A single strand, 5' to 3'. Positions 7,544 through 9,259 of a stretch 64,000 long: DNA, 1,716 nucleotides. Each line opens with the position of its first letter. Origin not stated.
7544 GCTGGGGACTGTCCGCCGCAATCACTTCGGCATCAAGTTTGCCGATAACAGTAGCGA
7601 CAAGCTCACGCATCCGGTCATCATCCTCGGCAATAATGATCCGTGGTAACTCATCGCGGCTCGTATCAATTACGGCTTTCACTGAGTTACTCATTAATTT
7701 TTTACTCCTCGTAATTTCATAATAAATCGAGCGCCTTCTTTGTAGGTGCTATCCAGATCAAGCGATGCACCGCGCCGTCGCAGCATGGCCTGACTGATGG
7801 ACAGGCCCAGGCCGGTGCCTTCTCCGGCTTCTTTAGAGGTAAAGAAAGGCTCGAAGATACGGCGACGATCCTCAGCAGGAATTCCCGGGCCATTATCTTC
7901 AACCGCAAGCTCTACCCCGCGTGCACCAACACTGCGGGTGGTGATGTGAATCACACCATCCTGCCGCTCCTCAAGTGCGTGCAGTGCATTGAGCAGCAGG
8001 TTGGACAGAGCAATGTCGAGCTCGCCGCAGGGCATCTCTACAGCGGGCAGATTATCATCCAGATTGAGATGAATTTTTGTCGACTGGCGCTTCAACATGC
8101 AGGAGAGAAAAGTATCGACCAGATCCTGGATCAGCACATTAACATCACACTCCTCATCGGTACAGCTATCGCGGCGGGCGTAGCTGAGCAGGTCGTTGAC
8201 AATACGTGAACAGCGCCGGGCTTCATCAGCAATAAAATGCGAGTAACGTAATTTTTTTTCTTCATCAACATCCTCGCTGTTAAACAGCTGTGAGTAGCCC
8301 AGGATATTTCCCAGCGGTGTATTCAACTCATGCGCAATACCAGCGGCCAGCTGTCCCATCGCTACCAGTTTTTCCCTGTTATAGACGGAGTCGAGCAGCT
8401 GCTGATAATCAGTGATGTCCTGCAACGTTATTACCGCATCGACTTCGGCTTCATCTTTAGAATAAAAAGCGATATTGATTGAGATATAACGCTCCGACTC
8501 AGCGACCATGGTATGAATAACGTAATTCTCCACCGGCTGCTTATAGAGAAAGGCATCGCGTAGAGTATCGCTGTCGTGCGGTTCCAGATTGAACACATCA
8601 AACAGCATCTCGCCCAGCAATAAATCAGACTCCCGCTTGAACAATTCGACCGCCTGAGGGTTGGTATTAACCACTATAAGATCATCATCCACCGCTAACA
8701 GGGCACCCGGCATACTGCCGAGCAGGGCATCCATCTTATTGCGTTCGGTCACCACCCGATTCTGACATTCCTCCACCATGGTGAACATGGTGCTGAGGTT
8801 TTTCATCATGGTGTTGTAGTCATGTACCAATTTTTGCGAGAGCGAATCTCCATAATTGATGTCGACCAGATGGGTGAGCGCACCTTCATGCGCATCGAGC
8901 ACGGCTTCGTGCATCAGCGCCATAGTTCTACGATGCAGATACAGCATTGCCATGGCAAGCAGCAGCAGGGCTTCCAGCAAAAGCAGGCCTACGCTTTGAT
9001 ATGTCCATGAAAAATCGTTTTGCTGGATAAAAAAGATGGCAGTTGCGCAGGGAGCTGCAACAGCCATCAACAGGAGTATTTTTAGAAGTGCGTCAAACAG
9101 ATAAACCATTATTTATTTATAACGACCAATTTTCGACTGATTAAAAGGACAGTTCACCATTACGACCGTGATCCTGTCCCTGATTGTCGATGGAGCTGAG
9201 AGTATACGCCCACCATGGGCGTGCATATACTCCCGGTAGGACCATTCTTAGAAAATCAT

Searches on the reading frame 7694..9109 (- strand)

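Call 53: search_protein_families(library=pfam, proteins=[window:7694-9109:-], max_evalue=0.01)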
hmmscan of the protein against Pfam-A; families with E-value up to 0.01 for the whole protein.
window:7694-9109:- (471 aa): 8 families
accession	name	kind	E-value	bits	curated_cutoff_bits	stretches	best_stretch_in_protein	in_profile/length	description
PF02518.31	HATPase_c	-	1.2e-21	77.7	26.4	1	364-467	6-108/111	Histidine kinase-, DNA gyrase B-, and HSP90-like ATPase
PF00512.31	HisKA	-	8.4e-16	58.2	26.9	1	251-315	2-65/66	His Kinase A (phospho-acceptor) domain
PF00989.32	PAS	-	3.8e-05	24.1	22.6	1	125-195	2-74/113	PAS fold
PF13596.12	PAS_10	-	4.4e-05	24.5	22.1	1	126-233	1-106/106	PAS domain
PF08448.16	PAS_4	-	7.7e-05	23.3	23.1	1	132-234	3-107/110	PAS fold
PF13426.13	PAS_9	-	7.9e-05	23.3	27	1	137-234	5-103/103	PAS domain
PF13581.12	HATPase_c_2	-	0.0048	17.3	27.4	1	363-441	31-107/127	Histidine kinase-like ATPase domain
PF13635.12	DUF4143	-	0.0085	16.3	28.1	0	180-229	97-147/160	Domain of unknown function (DUF4143)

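Call 54: search_protein_families(library=ncbifam, proteins=[window:7694-9109:-], max_evalue=0.01)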
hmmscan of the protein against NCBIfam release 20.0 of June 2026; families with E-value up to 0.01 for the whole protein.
window:7694-9109:- (471 aa): 83 families (the best 25 are shown)
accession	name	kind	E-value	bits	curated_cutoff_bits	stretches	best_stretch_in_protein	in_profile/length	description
NF008468.0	PRK11360.1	equivalog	4.1e-64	217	646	1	89-467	233-607/616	two-component system sensor histidine kinase AtoS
NF046044.1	PnpS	equivalog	2.5e-44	151.9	400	1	78-466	9-389/390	two-component system histidine kinase PnpS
NF007688.0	PRK10364.1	equivalog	2.2e-43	148.6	479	1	235-466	224-449/460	two-component system sensor histidine kinase ZraS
NF033092.0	HK_WalK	equivalog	1.2e-39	136.4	725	1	66-466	208-592/594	cell wall metabolism sensor histidine kinase WalK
TIGR02966.1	phoR_proteo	equivalog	2.2e-39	135.4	334.2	1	122-465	4-332/333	phosphate regulon sensor histidine kinase PhoR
NF047466.1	hybrid_RR_LvrB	exception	1.4e-36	126.5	500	1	238-466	139-374/377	hybrid histidine kinase/response regulator LvrB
NF047497.1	HK_LIC_12097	equivalog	4.6e-34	117.7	500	1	189-463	89-361/367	LIC_12097 family sensor histidine kinase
NF052574.1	HisKinEspCMyxo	equivalog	9.5e-33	113.3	1200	1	143-466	307-635/785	serine histidine kinase EspC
NF010411.0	PRK13837.1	equivalog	1.1e-32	113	647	1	234-465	433-672/828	two-component system VirA-like sensor kinase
NF046026.1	HisKinCckACaul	equivalog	2.1e-32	112.1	1000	1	204-464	260-528/678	cell cycle histidine kinase CckA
NF046020.1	HisKinCckABruc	equivalog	5.7e-32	110.5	1000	1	87-463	302-702/868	cell cycle histidine kinase CckA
NF008293.1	PRK11073.1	equivalog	8.2e-32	110.8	240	1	122-454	5-334/349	nitrogen regulation protein NR(II)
NF010076.0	PRK13557.1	subfamily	8.2e-31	107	631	1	231-462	143-388/540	histidine kinase famiy protein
NF045911.1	TCSHisKinNblS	equivalog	7.4e-30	103.8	1000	1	69-466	215-618/621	two-component system sensor histidine kinase NblS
NF052573.1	HisKinEspAMyxo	equivalog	8.3e-29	100.1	1400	1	127-469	257-612/755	serine histidine kinase EspA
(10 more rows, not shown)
